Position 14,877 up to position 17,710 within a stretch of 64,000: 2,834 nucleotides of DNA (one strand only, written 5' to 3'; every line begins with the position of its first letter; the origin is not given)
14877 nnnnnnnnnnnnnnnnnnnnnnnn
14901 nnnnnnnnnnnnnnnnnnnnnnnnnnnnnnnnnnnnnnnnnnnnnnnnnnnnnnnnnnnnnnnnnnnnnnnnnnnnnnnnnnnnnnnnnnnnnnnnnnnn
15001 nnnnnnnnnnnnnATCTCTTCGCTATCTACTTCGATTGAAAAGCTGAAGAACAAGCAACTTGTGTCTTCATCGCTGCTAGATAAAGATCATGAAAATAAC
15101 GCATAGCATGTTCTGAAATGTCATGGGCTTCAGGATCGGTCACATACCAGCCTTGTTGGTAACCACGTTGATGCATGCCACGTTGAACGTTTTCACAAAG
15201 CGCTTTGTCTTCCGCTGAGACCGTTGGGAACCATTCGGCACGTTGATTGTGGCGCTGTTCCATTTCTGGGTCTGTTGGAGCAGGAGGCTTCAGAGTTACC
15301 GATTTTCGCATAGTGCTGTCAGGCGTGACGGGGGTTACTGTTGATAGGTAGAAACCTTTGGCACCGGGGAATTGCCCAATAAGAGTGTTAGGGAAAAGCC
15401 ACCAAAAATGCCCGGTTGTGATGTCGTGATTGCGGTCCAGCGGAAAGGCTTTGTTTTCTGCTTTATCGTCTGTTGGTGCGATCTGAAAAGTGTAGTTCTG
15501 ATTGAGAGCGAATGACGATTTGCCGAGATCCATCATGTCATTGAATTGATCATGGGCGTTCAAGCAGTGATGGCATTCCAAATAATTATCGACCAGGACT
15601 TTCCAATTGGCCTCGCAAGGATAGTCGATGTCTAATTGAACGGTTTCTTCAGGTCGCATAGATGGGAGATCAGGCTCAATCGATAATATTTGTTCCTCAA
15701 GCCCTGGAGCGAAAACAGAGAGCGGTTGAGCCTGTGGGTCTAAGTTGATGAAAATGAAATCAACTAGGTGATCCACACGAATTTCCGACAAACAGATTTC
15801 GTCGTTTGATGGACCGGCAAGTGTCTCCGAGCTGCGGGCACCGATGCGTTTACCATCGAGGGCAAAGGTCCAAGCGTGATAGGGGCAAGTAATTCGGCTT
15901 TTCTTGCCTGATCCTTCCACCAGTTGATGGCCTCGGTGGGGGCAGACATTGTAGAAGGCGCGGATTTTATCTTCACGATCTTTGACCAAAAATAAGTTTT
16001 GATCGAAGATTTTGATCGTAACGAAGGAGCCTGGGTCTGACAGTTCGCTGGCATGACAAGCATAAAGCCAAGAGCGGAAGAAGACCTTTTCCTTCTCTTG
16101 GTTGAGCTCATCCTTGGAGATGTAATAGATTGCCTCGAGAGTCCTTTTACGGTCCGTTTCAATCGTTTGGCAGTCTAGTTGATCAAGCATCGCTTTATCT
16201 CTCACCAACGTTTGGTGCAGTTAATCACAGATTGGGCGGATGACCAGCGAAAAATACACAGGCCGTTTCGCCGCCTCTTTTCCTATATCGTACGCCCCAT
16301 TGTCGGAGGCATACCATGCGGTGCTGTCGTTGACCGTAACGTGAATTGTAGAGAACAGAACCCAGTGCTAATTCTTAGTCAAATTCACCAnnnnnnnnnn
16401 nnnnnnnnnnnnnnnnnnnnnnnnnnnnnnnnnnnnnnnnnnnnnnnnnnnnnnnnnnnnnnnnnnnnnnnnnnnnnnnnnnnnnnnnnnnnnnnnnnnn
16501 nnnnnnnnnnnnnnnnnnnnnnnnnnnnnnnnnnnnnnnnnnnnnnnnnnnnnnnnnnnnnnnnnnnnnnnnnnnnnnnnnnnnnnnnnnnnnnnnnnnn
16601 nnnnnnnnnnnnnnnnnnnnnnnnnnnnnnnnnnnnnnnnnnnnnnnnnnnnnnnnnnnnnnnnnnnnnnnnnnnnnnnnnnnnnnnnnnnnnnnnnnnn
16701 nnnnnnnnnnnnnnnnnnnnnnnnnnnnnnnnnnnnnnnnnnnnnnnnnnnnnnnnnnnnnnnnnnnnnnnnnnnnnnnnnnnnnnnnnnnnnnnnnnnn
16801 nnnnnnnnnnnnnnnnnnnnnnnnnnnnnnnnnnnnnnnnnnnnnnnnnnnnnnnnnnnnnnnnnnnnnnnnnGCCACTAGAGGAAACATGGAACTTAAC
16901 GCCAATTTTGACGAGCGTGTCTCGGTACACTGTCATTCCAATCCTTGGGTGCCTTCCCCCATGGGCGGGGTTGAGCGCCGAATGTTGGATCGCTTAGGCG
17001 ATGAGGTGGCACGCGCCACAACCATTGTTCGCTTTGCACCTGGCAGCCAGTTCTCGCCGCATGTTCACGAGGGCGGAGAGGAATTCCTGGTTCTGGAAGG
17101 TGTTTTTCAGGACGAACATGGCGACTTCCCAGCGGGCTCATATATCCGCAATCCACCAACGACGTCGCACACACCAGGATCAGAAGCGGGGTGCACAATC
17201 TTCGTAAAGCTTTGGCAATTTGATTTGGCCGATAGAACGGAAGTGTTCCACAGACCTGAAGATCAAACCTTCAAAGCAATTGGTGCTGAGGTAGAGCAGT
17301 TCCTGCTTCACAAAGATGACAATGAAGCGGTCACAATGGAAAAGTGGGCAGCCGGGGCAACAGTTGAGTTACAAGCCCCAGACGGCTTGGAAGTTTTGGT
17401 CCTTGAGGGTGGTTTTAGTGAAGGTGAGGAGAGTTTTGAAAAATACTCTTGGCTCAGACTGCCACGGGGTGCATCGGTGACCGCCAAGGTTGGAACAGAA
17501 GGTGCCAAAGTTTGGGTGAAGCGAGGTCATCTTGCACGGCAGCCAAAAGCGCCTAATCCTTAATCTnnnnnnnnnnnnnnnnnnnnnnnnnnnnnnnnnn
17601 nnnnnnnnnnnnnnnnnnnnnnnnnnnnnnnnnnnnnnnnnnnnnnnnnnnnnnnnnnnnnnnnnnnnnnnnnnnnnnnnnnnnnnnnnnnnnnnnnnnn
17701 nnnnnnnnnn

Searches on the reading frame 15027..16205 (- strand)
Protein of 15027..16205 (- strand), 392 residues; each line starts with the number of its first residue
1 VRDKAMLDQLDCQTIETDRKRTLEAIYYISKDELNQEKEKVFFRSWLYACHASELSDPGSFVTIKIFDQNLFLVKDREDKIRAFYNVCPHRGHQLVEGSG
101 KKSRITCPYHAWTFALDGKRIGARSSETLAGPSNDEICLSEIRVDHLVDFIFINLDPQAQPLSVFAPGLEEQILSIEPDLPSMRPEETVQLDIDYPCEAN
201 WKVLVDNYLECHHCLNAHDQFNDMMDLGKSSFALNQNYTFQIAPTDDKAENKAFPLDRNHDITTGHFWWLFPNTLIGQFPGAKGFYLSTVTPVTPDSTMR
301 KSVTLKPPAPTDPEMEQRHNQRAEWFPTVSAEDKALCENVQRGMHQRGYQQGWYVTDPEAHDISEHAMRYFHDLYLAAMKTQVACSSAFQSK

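Call 7: search_protein_families(library=pfam, proteins=[window:15027-16205:-], max_evalue=0.001)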
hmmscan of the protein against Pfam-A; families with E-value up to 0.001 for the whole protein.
window:15027-16205:- (392 aa): 2 families
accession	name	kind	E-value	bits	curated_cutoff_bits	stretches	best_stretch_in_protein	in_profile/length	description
PF00848.25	Ring_hydroxyl_A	-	2.6e-24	86.7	24.9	1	192-380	9-207/208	Ring hydroxylating alpha subunit (catalytic domain)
PF00355.32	Rieske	-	1.4e-22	79.8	20.3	1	45-126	1-81/88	Rieske [2Fe-2S] domain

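Call 31: search_protein_families(library=ncbifam, proteins=[window:15027-16205:-], max_evalue=0.00001)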
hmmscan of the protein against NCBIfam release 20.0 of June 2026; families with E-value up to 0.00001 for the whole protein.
window:15027-16205:- (392 aa): 7 families
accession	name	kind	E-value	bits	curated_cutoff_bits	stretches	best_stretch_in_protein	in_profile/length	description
NF058607.1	GlBtMonoOxGbcA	equivalog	2.1e-37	128.6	670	1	19-225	29-230/420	glycine betaine monooxygenase oxygenase subunit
TIGR03228.1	anthran_1_2_A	equivalog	3.3e-25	88.7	671.9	1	34-221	27-216/438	anthranilate 1,2-dioxygenase large subunit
TIGR03229.1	benzo_1_2_benA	equivalog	4.9e-19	68.5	780.95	1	28-222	21-219/433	benzoate 1,2-dioxygenase large subunit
NF042946.1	3PPDioc_HcaE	equivalog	1.6e-17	63.7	830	1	11-158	4-155/450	3-phenylpropionate/cinnamic acid dioxygenase subunit alpha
NF041684.1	ant_diox_AndAc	equivalog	9.4e-10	37.6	750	1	28-166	28-175/418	anthranilate 1,2-dioxygenase large subunit AndAc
NF052579.1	BetMthstMoxSdmAMthl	equivalog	1.1e-08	34.4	600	1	46-214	17-175/351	4beta-methylsterol monooxygenase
TIGR02378.1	nirD_assim_sml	equivalog_domain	1.1e-06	28.7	74.65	1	45-119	1-80/105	nitrite reductase small subunit NirD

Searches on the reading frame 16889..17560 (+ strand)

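Call 7: search_protein_families(library=pfam, proteins=[window:16889-17560:+], max_evalue=0.001)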
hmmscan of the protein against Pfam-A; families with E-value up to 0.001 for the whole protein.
window:16889-17560:+ (224 aa): 3 families
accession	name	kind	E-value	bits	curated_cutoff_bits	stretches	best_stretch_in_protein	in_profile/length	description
PF12973.13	Cupin_7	-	7.1e-45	151.6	27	2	9-111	2-104/105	ChrR Cupin-like domain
PF07883.17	Cupin_2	-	0.00012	22.1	27.2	1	46-95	2-55/70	Cupin domain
PF14499.12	DUF4437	-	0.00012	21.7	24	0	39-92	31-91/250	Domain of unknown function (DUF4437)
